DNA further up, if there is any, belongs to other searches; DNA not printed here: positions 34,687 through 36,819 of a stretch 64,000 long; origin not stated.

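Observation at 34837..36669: Stand-alone HerA/DUF87-like ATPase fused to wHTH-like and PD-(D/E)xK-like nuclease modules, next to tRNA-Ser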

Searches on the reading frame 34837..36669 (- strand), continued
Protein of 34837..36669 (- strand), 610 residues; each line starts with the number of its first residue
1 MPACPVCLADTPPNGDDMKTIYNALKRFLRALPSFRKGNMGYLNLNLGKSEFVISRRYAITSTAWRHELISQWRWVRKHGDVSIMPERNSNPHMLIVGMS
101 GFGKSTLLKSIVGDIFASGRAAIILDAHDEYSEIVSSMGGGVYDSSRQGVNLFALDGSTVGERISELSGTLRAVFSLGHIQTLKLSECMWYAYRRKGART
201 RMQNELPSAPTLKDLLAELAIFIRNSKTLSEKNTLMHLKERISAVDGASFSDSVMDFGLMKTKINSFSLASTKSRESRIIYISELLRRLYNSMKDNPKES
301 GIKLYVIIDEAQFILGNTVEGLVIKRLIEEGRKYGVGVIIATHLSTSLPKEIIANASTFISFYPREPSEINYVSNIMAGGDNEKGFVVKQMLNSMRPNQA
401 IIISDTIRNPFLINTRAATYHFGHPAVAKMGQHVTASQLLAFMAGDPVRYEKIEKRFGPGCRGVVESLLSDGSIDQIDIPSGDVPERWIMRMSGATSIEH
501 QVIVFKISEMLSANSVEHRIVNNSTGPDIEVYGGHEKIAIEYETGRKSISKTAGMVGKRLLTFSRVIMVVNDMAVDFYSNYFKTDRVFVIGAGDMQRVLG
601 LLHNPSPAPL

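Call 33: find_related_loci(query=A1, collection=genome_contigs, flank=6000)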
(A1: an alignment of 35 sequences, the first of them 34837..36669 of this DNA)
Query A1 (610 aa) in genome_contigs; peptide patterns used: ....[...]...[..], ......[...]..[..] (x = any residue, [..] = any of these).
598 stretches matched a pattern (row limit reached: there are more); 278 encode a relative of the query (tblastn E <= 1e-3); the best 80 are kept; 80 distinct loci.
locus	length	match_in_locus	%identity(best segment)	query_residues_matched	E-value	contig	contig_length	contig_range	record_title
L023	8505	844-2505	44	15-590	6e-153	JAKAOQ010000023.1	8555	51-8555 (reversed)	MAG: Candidatus Micrarchaeota archaeon isolate YF1.bin22 NODE_10733_length_8555_cov_7.191267, whole genome shotgun seque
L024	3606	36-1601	42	75-599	2e-151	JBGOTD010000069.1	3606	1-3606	MAG: Candidatus Micrarchaeaceae archaeon isolate OBJ_0618_7090110_170 k141_2811783_length_3606_cov_8.0000, whole genome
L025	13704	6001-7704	44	16-589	9e-146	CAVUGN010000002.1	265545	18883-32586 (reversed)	MAG: uncultured Candidatus Micrarchaeota archaeon isolate MFD02138.bin.1.89 genome assembly, contig: contig_12537, whole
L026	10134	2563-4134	43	75-600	1e-144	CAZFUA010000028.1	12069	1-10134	MAG TPA_asm: Candidatus Micrarchaeota archaeon isolate SRP271791_co2_54 genome assembly, contig: NODE_1349_length_12069_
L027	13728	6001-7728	41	18-606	2e-144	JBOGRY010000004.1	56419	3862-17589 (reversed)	MAG: Candidatus Micrarchaeaceae archaeon isolate TC-S_metabat2.bin.50 k127_1390418, whole genome shotgun sequence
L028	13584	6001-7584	42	74-602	1e-144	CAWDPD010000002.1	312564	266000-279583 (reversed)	MAG: uncultured Candidatus Micrarchaeota archaeon isolate MFD09222.bin.2.134 genome assembly, contig: contig_71027, whol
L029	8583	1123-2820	43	15-595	2e-143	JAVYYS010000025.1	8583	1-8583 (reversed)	MAG: Candidatus Micrarchaeaceae archaeon isolate DRTY-3_201901_bins_25 DRTY-3_201901_bins_25_scaffold_25, whole genome s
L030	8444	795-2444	43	15-580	1e-142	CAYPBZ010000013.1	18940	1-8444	MAG TPA_asm: Candidatus Micrarchaeota archaeon isolate SRP271791_co2_59 genome assembly, contig: NODE_678_length_18940_c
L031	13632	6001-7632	41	45-599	3e-142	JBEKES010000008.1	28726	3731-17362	MAG: Candidatus Micrarchaeaceae archaeon isolate SPRUCE 211 SPRUCE_211_8, whole genome shotgun sequence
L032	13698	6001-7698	41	4-578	9e-142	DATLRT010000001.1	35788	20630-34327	MAG TPA_asm: Candidatus Acidiferrales bacterium isolate SMAG_U13911 k141_1106211, whole genome shotgun sequence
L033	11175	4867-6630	40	15-607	5e-141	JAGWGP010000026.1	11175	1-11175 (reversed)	MAG: Candidatus Micrarchaeota archaeon isolate REEA50 REEA50_26_length_11175_cov_3.379167, whole genome shotgun sequence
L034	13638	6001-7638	43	32-590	2e-140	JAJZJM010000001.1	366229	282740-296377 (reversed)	MAG: Candidatus Micrarchaeota archaeon isolate LSA5.bin40 NODE_4_length_366229_cov_15.192493, whole genome shotgun seque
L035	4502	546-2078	45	75-599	6e-143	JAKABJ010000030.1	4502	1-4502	MAG: Candidatus Micrarchaeota archaeon isolate WH2.bin153 NODE_37090_length_4502_cov_3.624914, whole genome shotgun sequ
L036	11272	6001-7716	41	36-587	4e-139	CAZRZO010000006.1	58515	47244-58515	MAG TPA_asm: Candidatus Micrarchaeota archaeon isolate SRP128015_co4_58 genome assembly, contig: NODE_97_length_58515_co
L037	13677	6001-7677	41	45-607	7e-137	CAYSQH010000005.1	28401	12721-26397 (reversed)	MAG TPA_asm: Candidatus Micrarchaeota archaeon isolate SRP226684_co1_2 genome assembly, contig: NODE_1044_length_28401_c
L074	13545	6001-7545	34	71-602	3e-83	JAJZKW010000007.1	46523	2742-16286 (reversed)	MAG: Candidatus Micrarchaeota archaeon isolate MAS1.bin63 NODE_448_length_46523_cov_36.627877, whole genome shotgun sequ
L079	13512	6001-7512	32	72-595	3e-78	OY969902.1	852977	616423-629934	MAG: uncultured archaeon isolate MFD01476.bin.c.10 genome assembly, chromosome: 1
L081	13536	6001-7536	31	73-597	3e-78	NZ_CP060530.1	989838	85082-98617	Candidatus Micrarchaeum sp. strain A_DKE chromosome, complete genome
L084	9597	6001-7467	33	73-580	4e-77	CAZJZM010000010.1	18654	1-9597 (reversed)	MAG TPA_asm: Candidatus Micrarchaeota archaeon isolate binchicken_co3_333 genome assembly, contig: NODE_9564_length_1865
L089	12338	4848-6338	33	71-584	2e-76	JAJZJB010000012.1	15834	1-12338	MAG: Candidatus Micrarchaeota archaeon isolate LSA5.bin112 NODE_5483_length_15834_cov_5.136691, whole genome shotgun seq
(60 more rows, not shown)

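Call 36: fold_search(model_id=the predicted structure, library=pdb)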
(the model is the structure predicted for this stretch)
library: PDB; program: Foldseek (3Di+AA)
matches with E <= 10: 1433; with E <= 0.001: 174
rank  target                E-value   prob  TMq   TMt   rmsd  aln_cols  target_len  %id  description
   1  7es4                  7.8e-16  1.00  0.49  0.77   4.9       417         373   17  the crystral structure of DndH-C-domain (released 2022-05-11)
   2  4d2i_A                3.0e-15  1.00  0.42  0.53   6.0       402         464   19  Crystal structure of the HerA hexameric DNA translocase from Sulfolobus solfataricus bound to AMP-PNP (released 2014-12-03)
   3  4d2i_B                4.4e-15  1.00  0.39  0.51  10.3       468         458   16  Crystal structure of the HerA hexameric DNA translocase from Sulfolobus solfataricus bound to AMP-PNP (released 2014-12-03)
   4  8wiv_D                5.4e-14  1.00  0.41  0.42   9.9       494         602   19  Cryo-EM structure of a bacterial protein (released 2024-09-11)
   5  8xaw_D                6.1e-14  1.00  0.36  0.39  14.4       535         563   14  Cryo-EM structure of an anti-phage defense complex bound to AMPPNP and DNA at state 1 (released 2024-06-05)
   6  8wiv_M                7.6e-14  1.00  0.43  0.42  15.2       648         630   15  Cryo-EM structure of a bacterial protein (released 2024-09-11)
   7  8wj3_D                1.9e-13  1.00  0.42  0.50   9.1       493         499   18  Cryo-EM structure of a bacterial protein (released 2024-09-11)
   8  8wld_A                3.8e-13  1.00  0.40  0.50  10.4       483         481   17  Cryo-EM structure of SIR2/HerA antiphage complex (released 2024-09-11)
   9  8wj3_N                3.8e-13  1.00  0.42  0.46  13.7       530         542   18  Cryo-EM structure of a bacterial protein (released 2024-09-11)
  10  8xav_A                4.0e-13  1.00  0.44  0.47   8.6       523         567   14  Cryo-EM structure of an anti-phage defense complex (released 2024-06-05)
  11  9x1m_A                4.0e-13  1.00  0.40  0.42   8.2       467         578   14  The cryo-EM structure of HerA-NurA complex with AMPPNP and dsDNA from Thermococcus kodakarensis (released 2026-02-04)
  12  9c1m_M                4.0e-13  1.00  0.37  0.39  13.3       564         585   13  HerA-DUF assembly 1 (released 2025-06-04)
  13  4ag5_A                4.3e-13  1.00  0.47  0.73   3.7       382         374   15  Structure of VirB4 of Thermoanaerobacter pseudethanolicus (released 2012-07-04)
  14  4ag6_A                1.2e-12  1.00  0.46  0.73   3.7       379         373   16  Structure of VirB4 of Thermoanaerobacter pseudethanolicus (released 2012-07-04)
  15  8xau_E                1.2e-12  1.00  0.37  0.40  11.4       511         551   14  Cryo-EM structure of HerA (released 2024-06-05)
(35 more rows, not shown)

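Call 78: search_protein_families(library=ncbifam, proteins=[L074:5045-5884:+, L079:5016-5852:+, L084:4090-4653:+, L089:3105-4451:+], max_evalue=0.00001)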
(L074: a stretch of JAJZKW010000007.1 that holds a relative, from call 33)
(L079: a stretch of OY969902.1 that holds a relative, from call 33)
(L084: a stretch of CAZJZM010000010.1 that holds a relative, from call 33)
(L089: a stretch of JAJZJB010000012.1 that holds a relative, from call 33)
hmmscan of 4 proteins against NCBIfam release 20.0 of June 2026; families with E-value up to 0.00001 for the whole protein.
L074:5045-5884:+ (279 aa): 6 families
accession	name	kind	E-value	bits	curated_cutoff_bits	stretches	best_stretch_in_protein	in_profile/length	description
TIGR00587.1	nfo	subfamily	3.7e-73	246.2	129.65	1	10-275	3-277/279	deoxyribonuclease IV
NF002197.0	PRK01060.1-2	equivalog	8.5e-62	208.9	376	1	7-277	9-287/289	deoxyribonuclease IV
NF002199.0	PRK01060.1-4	equivalog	4.2e-60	203.2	315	1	9-277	3-278/282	deoxyribonuclease IV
NF002196.0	PRK01060.1-1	equivalog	9.7e-52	176.1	333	1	7-260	1-261/297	deoxyribonuclease IV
NF002198.0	PRK01060.1-3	equivalog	4.9e-36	124.6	244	1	9-278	4-252/253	deoxyribonuclease IV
NF041277.1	coba_remo_CbiR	equivalog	6e-07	29.2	105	1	51-231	44-206/249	cobamide remodeling phosphodiesterase CbiR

L079:5016-5852:+ (278 aa): 5 families
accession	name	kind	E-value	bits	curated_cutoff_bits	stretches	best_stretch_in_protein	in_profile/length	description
TIGR00587.1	nfo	subfamily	1e-71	241.5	129.65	1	4-273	3-276/279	deoxyribonuclease IV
NF002197.0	PRK01060.1-2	equivalog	1.9e-64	217.6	376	1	2-260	10-272/289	deoxyribonuclease IV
NF002199.0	PRK01060.1-4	equivalog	4e-59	200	315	1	3-259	3-263/282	deoxyribonuclease IV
NF002196.0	PRK01060.1-1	equivalog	2.2e-47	161.8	333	1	1-263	1-265/297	deoxyribonuclease IV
NF002198.0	PRK01060.1-3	equivalog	2.5e-34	119.1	244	1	2-271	3-249/253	deoxyribonuclease IV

L084:4090-4653:+ (187 aa): 0 families

L089:3105-4451:+ (448 aa): 4 families
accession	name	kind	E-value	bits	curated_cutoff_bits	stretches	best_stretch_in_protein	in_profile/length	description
NF040947.1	trans_reg_LysM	equivalog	2.9e-10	40.1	180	1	92-207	1-113/136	HTH-type transcriptional regulator LysM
NF053758.1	ChrTpTrnRegChrS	equivalog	3.4e-06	26.9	250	0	86-151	6-72/158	chromate efflux transcriptional regulator ChrS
NF040820.1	trans_reg_LrpA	equivalog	5.2e-06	26.4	250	0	92-205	2-114/141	HTH-type transcriptional regulator LrpA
NF008384.0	PRK11179.1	equivalog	5.9e-06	26.2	227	0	91-202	6-117/153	transcriptional regulator AsnC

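Call 97: search_dna_similar(query=window:34837-36669:-, collection=plasmids, mode=protein, max_evalue=0.001, max_rows=15)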
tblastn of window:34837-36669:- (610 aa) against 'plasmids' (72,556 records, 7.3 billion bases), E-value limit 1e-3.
Records with a match: 37; places in all: 37; records where one place covers at least 80% of the query: 0.
Best place of each record, by identity: <60% 37.
By first word of the organism name: Synechococcus 5; Providencia 5; Clostridium 3; Rhizobium 3; Synechocystis 3; Nostoc 2; Vibrio 2; Sinorhizobium 2; Microcystis 1; Natrinema 1; and 10 more.
By predicted mobility (MOB-suite, as given by PLSDB): non-mobilizable 26; conjugative 7; mobilizable 4.
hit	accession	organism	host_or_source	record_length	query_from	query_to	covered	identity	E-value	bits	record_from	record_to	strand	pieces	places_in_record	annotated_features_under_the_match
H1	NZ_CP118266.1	Clostridium perfringens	sheep,fecal sample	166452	87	405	52%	24.0%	2e-4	52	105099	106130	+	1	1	ATP-binding protein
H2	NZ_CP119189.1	Clostridium perfringens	goat,fecal sample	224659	87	405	52%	24.0%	2e-4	52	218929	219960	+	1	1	ATP-binding protein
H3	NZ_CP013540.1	Rhizobium phaseoli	Phaseolus vulgaris,Whole ...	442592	89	410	53%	23.5%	1e-14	86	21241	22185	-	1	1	ATP-binding protein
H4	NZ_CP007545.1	Synechocystis sp. PCC 6714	-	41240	80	370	48%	26.0%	2e-8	66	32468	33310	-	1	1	DUF87 domain-containing protein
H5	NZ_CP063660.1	Synechocystis sp. PCC 7339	cell culture,Tidal pool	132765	86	370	47%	26.4%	2e-8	66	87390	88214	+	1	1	DUF87 domain-containing protein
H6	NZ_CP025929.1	Microcystis aeruginosa NIES-2481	cell culture,freshwater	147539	86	374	47%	25.5%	6e-8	64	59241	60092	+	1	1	type IV secretion system DNA-binding domain-containing protein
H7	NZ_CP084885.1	Natrinema zhouii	pure culture,Salt mine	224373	87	416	54%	21.7%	1e-9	69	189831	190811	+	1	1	ATP-binding protein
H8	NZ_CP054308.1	Synechocystis sp. PCC 7338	cell culture,Tidal pool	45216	86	342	42%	26.2%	2e-5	56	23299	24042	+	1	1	DUF87 domain-containing protein | hypothetical protein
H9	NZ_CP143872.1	Synechococcus elongatus IITB6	whole organism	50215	80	374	48%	22.7%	4e-5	55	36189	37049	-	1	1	ATP-binding protein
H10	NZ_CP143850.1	Synechococcus elongatus IITB3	whole organism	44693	80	375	49%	22.5%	8e-6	57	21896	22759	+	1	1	type IV secretion system DNA-binding domain-containing protein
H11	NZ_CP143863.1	Synechococcus elongatus IITB8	whole organism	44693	80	375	49%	22.5%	8e-6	57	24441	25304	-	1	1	type IV secretion system DNA-binding domain-containing protein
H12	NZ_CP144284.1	Synechococcus elongatus IITB5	-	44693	80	375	49%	22.5%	8e-6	57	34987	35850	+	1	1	type IV secretion system DNA-binding domain-containing protein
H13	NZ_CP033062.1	Synechococcus elongatus UTEX 3055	-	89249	80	374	48%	22.3%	3e-5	55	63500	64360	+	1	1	type IV secretion system DNA-binding domain-containing protein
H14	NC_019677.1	Nostoc sp. PCC 7524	-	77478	86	358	45%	23.7%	2e-6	59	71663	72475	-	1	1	DUF87 domain-containing protein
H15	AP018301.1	Fischerella sp. NIES-4106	-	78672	86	358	45%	23.7%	2e-5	56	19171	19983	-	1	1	putative AAA ATPase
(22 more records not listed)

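Call 98: search_dna_similar(query=window:34837-36669:-, collection=phages, mode=protein, max_evalue=0.001, max_rows=15)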
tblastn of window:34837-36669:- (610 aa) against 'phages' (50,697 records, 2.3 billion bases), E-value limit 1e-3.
Records with a match: 3; places in all: 3; records where one place covers at least 80% of the query: 0.
Best place of each record, by identity: <60% 3.
By first word of the organism name: Bacteriophage 3.
By host as written in the record: - 3.
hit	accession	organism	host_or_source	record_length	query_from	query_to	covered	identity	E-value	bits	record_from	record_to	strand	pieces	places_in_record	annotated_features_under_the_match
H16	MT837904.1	Bacteriophage sp.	human fecal samples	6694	92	411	52%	21.0%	3e-5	53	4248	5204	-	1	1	record has no annotation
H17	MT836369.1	Bacteriophage sp.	human fecal samples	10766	93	343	41%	23.7%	2e-6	57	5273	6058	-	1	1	record has no annotation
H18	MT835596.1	Bacteriophage sp.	human fecal samples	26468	81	144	10%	40.6%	2e-4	50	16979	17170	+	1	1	record has no annotation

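Call 99: search_protein_families(library=pfam, proteins=[L081:7012-7536:+, L079:7084-7608:+], max_evalue=1)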
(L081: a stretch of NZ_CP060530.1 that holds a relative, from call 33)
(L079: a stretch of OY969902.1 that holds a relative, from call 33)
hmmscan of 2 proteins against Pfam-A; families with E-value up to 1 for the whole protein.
L081:7012-7536:+ (175 aa): 1 family
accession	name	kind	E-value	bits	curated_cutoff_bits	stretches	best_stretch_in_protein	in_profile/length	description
PF18039.7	UBA_6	-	0.057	13.9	23.5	1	33-48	4-19/42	UBA-like domain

L079:7084-7608:+ (175 aa): 0 families
